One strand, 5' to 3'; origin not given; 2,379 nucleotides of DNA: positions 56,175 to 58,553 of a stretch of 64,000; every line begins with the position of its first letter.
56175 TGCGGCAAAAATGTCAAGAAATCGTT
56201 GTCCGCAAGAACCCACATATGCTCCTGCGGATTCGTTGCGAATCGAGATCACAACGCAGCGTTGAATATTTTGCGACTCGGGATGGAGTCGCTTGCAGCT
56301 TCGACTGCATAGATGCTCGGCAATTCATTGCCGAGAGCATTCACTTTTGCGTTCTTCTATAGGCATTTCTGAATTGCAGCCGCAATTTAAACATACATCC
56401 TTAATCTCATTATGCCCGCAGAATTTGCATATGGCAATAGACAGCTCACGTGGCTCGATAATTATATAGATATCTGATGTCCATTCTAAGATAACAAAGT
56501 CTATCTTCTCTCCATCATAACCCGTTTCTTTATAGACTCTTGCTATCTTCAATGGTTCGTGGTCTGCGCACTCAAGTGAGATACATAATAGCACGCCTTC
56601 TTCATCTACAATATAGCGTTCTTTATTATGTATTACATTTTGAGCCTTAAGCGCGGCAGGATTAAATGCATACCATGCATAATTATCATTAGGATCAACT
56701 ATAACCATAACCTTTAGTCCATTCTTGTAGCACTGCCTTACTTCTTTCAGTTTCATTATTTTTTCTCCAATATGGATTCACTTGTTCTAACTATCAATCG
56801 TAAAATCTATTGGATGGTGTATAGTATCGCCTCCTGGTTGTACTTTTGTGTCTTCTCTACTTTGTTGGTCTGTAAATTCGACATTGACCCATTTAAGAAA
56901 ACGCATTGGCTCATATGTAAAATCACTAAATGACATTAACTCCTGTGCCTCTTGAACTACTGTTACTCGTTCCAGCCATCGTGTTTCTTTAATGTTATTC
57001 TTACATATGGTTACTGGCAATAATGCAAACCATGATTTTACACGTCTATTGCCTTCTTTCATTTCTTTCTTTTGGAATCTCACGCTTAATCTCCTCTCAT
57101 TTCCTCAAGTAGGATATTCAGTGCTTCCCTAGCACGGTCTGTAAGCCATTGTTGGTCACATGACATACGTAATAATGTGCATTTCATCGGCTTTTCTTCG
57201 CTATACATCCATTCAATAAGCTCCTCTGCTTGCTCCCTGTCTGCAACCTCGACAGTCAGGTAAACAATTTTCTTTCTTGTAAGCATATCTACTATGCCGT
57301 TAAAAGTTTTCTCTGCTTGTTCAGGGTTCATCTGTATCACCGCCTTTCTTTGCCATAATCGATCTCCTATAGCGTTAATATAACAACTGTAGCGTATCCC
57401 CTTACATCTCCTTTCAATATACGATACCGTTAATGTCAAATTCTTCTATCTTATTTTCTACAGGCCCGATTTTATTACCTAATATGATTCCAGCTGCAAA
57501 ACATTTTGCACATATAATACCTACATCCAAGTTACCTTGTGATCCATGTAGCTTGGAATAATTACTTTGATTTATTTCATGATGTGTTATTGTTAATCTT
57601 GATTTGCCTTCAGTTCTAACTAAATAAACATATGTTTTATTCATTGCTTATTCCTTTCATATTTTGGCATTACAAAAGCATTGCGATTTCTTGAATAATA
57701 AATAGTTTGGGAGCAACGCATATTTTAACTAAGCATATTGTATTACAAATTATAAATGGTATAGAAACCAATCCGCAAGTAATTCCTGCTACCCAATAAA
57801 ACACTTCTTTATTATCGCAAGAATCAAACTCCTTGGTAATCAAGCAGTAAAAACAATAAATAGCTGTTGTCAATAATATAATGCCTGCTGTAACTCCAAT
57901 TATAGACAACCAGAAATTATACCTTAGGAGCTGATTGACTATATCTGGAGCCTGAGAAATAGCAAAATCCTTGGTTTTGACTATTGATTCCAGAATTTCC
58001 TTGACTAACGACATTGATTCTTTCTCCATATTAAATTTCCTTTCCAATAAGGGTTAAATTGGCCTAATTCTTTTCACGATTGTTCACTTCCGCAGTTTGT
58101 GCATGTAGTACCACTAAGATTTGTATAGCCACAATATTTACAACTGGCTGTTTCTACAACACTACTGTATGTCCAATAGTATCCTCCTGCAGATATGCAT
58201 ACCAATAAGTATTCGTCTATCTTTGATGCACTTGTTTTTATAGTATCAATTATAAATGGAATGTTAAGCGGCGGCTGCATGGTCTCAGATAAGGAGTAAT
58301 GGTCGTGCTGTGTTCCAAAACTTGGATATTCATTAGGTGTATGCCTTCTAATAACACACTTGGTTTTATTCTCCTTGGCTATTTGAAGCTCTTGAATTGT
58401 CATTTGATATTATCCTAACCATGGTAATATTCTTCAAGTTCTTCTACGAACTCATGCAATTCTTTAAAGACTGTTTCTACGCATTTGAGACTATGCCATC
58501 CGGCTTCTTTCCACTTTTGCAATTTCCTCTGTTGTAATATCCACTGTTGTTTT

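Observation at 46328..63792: Multigene family of small proteins with shared N-terminal MT(I/F/Y)xE(A/L)..A and C-terminal C(K/Q)(F/Y)CG-x5-9-C-x2-CG(C/S) zinc ribbon around hypervariable cores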

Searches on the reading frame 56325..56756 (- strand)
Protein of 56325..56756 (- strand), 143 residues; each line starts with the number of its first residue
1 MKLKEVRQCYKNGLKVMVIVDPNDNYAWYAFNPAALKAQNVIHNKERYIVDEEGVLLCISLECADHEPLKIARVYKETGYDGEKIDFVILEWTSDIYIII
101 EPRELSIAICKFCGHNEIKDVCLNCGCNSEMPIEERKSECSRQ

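Call 5: search_protein_families(library=pfam, max_evalue=1, proteins=[window:56325-56756:-])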
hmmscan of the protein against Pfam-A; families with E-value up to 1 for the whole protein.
window:56325-56756:- (143 aa): 0 families

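Call 6: search_protein_families(library=phrogs, max_evalue=0.1, proteins=[window:56325-56756:-])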
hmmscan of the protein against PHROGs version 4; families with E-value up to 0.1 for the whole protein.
window:56325-56756:- (143 aa): 1 family
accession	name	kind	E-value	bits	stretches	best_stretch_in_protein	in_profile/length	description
phrog_38127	-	unknown function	0.09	13.8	0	15-53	10-46/57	-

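Call 32: find_related_loci(query=window:56325-56756:-, collection=viral_contigs, flank=10000)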
Query window:56325-56756:- (143 aa) in viral_contigs; peptide patterns used: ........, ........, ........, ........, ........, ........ (x = any residue, [..] = any of these).
2 stretches matched a pattern; 1 encode a relative of the query (tblastn E <= 1e-3); 1 distinct loci.
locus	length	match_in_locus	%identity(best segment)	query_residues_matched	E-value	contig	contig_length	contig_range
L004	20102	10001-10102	50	100-132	2e-4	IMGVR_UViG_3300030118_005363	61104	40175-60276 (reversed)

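Call 51: predict_structure(alignment_id=A5)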
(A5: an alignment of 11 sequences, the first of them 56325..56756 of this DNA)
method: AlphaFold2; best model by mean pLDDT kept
length: 143 residues; sequences in the alignment: 11
mean_pLDDT: 73.0   pTM: 0.69
mean pLDDT of the five models: 73.0, 71.2, 57.2, 49.4, 49.3
residues with pLDDT >= 90: 40; 70-90: 50; 50-70: 26; < 50: 27
segments of 3 or more residues with pLDDT < 50: 35-58, 141-143
pLDDT, mean of each block of 10 residues (from residue 1): 92 91 62 48 37 45 74 80 81 78 91 93 92 67 44
secondary structure, 60 per line:
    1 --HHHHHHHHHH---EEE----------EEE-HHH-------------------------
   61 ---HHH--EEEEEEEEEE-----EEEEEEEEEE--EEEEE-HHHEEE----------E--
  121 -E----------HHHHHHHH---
elements in order: H3-12 E16-18 E29-31 E69-78 E84-93 E96-100 E105-107 H133-140
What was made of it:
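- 56325..56756 (-): Family member, 143 aa, with a C-terminal helical extension. This is the copy that was modelled. Model layout: helix 3-12, strands forming an SH3-like barrel (16-18, 29-31, 69-107), low-confidence variable loop 35-58, zinc knuckles about 110-127, helix 133-140. AlphaFold2 pLDDT 73, pTM 0.69 (call 51).
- AlphaFold2 pLDDT 73, pTM 0.69, with pLDDT above 90 for residues 1-20 and 101-130 (call 51).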

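Call 58: fold_search(model_id=the predicted structure, library=viral)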
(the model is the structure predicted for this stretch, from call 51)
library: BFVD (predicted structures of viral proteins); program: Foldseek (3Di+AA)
matches with E <= 10: 856; with E <= 0.001: 0
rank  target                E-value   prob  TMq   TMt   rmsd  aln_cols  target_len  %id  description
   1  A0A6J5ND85            4.0e-02  0.98  0.32  0.33   5.5       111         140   10  Uncharacterized protein [uncultured Caudovirales phage]
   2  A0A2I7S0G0            1.2e-01  0.82  0.31  0.39   8.0       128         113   14  (no name in the UniProt tables at hand)
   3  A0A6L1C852            1.5e-01  0.77  0.30  0.49  11.1       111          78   12  (no name in the UniProt tables at hand)
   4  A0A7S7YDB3            1.8e-01  0.84  0.38  0.38   5.3        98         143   14  Uncharacterized protein [Pseudomonas phage PN09]
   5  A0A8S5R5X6            2.2e-01  0.89  0.35  0.57  12.1       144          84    6  Uncharacterized protein [Myoviridae sp. ctxbQ4]
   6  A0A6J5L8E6            2.2e-01  0.87  0.34  0.61   5.5       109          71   10  Uncharacterized protein [uncultured Caudovirales phage]
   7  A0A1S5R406            2.2e-01  0.38  0.25  0.40   7.7       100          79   13  Uncharacterized protein [Pseudomonas phage pf16]
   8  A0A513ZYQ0            2.3e-01  0.21  0.19  0.16  12.8        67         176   12  Uncharacterized protein [Pantoea phage vB_PagM_PSKM]
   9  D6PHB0                2.8e-01  0.91  0.34  0.54   4.1        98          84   14  (no name in the UniProt tables at hand)
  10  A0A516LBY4            3.1e-01  0.66  0.26  0.49   7.7        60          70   13  (no name in the UniProt tables at hand)
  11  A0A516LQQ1            3.3e-01  0.69  0.27  0.54   8.2        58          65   12  (no name in the UniProt tables at hand)
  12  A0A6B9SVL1            3.3e-01  0.38  0.29  0.31   8.0       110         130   14  Uncharacterized protein [Sphaerotilus phage vB_SnaP-R1]
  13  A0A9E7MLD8            3.3e-01  0.13  0.22  0.13  14.4       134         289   13  (no name in the UniProt tables at hand)
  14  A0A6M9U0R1            3.3e-01  0.08  0.18  0.06  16.3       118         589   10  Putative ORF107 [Drosophila-associated filamentous virus]
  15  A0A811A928            3.5e-01  0.10  0.18  0.21  24.1        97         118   11  (no name in the UniProt tables at hand)
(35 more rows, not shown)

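Call 60: fold_search(model_id=the predicted structure, library=pdb)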
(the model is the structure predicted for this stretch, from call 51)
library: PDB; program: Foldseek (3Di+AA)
matches with E <= 10: 594; with E <= 0.001: 0
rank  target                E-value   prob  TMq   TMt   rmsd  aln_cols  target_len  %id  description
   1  5i7q                  2.1e-01  0.44  0.22  0.20   8.3        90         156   11  Crystal structure of Fkbp12-IF(SlpA), a chimeric protein of human Fkbp12 and the insert in flap domain of Ecoli SlpA (released 2017-03-08)
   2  2kr7_MODEL_1_A        4.0e-01  0.13  0.18  0.17  14.0       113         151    8  solution structure of Helicobacter pylori SlyD (released 2010-12-15)
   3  4d60_A                4.5e-01  0.06  0.17  0.16  26.4       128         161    8  Structure of a dimeric Plasmodium falciparum profilin mutant (released 2015-06-03)
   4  3ch2                  4.8e-01  0.23  0.29  0.18   9.1       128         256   13  Crystal Structure Analysis of SERA5E from plasmodium falciparum (released 2008-03-25)
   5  9kpj                  6.0e-01  0.13  0.23  0.15  13.7       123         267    9  Crystal structure of Helicobacter pylori chemoreceptor TlpA ligand-binding domain in complex with indole (released 2025-10-22)
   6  4dt4                  6.4e-01  0.13  0.17  0.15  13.7        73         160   16  Crystal structure of the PPIase-chaperone SlpA with the chaperone binding site occupied by the linker of the purificatio (released 2012-07-04)
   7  9n32_B                6.4e-01  0.09  0.19  0.09  15.6       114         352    6  PilU from Pseudomonas aeruginosa: C3ocococ conformation (released 2025-12-10)
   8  6x44_A                6.8e-01  0.28  0.33  0.14  10.2       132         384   15  High Resolution Crystal Structure Analysis of SERA5 proenzyme from plasmodium falciparum (released 2020-10-07)
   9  9n32_D                6.8e-01  0.08  0.19  0.09  15.8       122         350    6  PilU from Pseudomonas aeruginosa: C3ocococ conformation (released 2025-12-10)
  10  5bw9_F                8.1e-01  0.21  0.16  0.06   7.5        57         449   19  Crystal Structure of Yeast V1-ATPase in the Autoinhibited Form (released 2016-06-08)
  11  9n32_A                8.1e-01  0.08  0.19  0.09  15.6       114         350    6  PilU from Pseudomonas aeruginosa: C3ocococ conformation (released 2025-12-10)
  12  6suj_CCC              8.1e-01  0.08  0.18  0.20  14.6       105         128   14  Mutations in SsgB correlate to longitudinal cell division during sporulation of Streptomyces coelicolor (released 2020-09-30)
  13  3m9q_A                8.6e-01  0.80  0.26  0.40   1.6        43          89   12  Drosophila MSL3 chromodomain (released 2010-07-21)
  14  4odo_C                8.6e-01  0.21  0.24  0.23   8.1       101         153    7  Structure of SlyD from Thermus thermophilus in complex with FK506 (released 2015-01-14)
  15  3eiu_B                9.6e-01  0.35  0.17  0.07   6.2        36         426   19  A second transient position of ATP on its trail to the nucleotide-binding site of subunit B of the motor protein A1Ao  (released 2009-02-10)
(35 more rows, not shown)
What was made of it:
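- Closest known: SH3-like small beta-barrels. Different: Foldseek finds nothing significant in PDB or BFVD (calls 58, 60).
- Tried and rejected: Foldseek against PDB and BFVD gave nothing significant (calls 58, 60).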

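Call 71: find_related_loci(query=A6, collection=viral_contigs, flank=10000)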
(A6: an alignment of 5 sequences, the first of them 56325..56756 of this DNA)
Query A6 (143 aa) in viral_contigs; peptide patterns used: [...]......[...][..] (x = any residue, [..] = any of these).
39 stretches matched a pattern, but none encodes a relative of the query by tblastn (E <= 1e-3).

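Call 83: search_protein_families(library=ncbifam, max_evalue=0.01, proteins=[window:56325-56756:-])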
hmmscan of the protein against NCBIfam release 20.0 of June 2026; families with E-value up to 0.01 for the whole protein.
window:56325-56756:- (143 aa): 0 families

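Call 84: search_protein_families(library=padloc, max_evalue=0.01, proteins=[window:56325-56756:-])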
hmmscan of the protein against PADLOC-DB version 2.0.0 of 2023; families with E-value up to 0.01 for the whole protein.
window:56325-56756:- (143 aa): 0 families

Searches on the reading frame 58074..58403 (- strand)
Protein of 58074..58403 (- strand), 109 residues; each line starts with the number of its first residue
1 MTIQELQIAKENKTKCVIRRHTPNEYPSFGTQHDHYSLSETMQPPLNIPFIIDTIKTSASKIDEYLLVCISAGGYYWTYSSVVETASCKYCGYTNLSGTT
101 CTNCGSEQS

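Call 5: search_protein_families(library=pfam, max_evalue=1, proteins=[window:58074-58403:-])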
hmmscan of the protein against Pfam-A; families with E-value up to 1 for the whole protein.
window:58074-58403:- (109 aa): 1 family
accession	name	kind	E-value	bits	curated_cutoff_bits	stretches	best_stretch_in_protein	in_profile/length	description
PF13240.11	Zn_Ribbon_1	-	0.11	12.8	25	0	88-107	2-22/23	zinc-ribbon domain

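Call 6: search_protein_families(library=phrogs, max_evalue=0.1, proteins=[window:58074-58403:-])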
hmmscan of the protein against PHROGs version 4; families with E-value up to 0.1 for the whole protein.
window:58074-58403:- (109 aa): 1 family
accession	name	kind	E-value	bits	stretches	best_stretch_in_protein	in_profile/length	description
phrog_17317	-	unknown function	0.0066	17.1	1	88-108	9-30/31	-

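Call 31: find_related_loci(query=window:58074-58403:-, collection=viral_contigs, flank=10000)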
Query window:58074-58403:- (109 aa) in viral_contigs; peptide patterns used: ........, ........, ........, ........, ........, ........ (x = any residue, [..] = any of these).
12 stretches matched a pattern, but none encodes a relative of the query by tblastn (E <= 1e-3).
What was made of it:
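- Nothing was found in IMG/VR (calls 31, 32, 71).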

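Call 33: find_homologous_proteins(query=A3, max_evalue=0.01)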
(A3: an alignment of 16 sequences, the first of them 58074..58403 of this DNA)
Query A3 (16 sequences) (109 aa, profile of the alignment): 4 proteins with E <= 0.01 among 433 candidates.
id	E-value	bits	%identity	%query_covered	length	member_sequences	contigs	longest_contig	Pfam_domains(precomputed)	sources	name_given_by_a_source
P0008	2.1e-29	120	99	100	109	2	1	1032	-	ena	-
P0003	4.8e-16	77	32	19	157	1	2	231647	-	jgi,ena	-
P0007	2.5e-15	75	37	23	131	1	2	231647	-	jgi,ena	-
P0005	1.5e-6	47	32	27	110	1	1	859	-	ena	-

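Call 83: search_protein_families(library=ncbifam, max_evalue=0.01, proteins=[window:58074-58403:-])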
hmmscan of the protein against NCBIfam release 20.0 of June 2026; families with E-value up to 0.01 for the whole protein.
window:58074-58403:- (109 aa): 1 family
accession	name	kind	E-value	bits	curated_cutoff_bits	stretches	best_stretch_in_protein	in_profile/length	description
TIGR02487.1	NrdD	equivalog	0.0021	16.7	326.35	1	71-107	515-549/581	anaerobic ribonucleoside-triphosphate reductase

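Call 84: search_protein_families(library=padloc, max_evalue=0.01, proteins=[window:58074-58403:-])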
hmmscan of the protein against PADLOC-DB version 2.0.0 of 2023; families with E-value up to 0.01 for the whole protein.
window:58074-58403:- (109 aa): 0 families
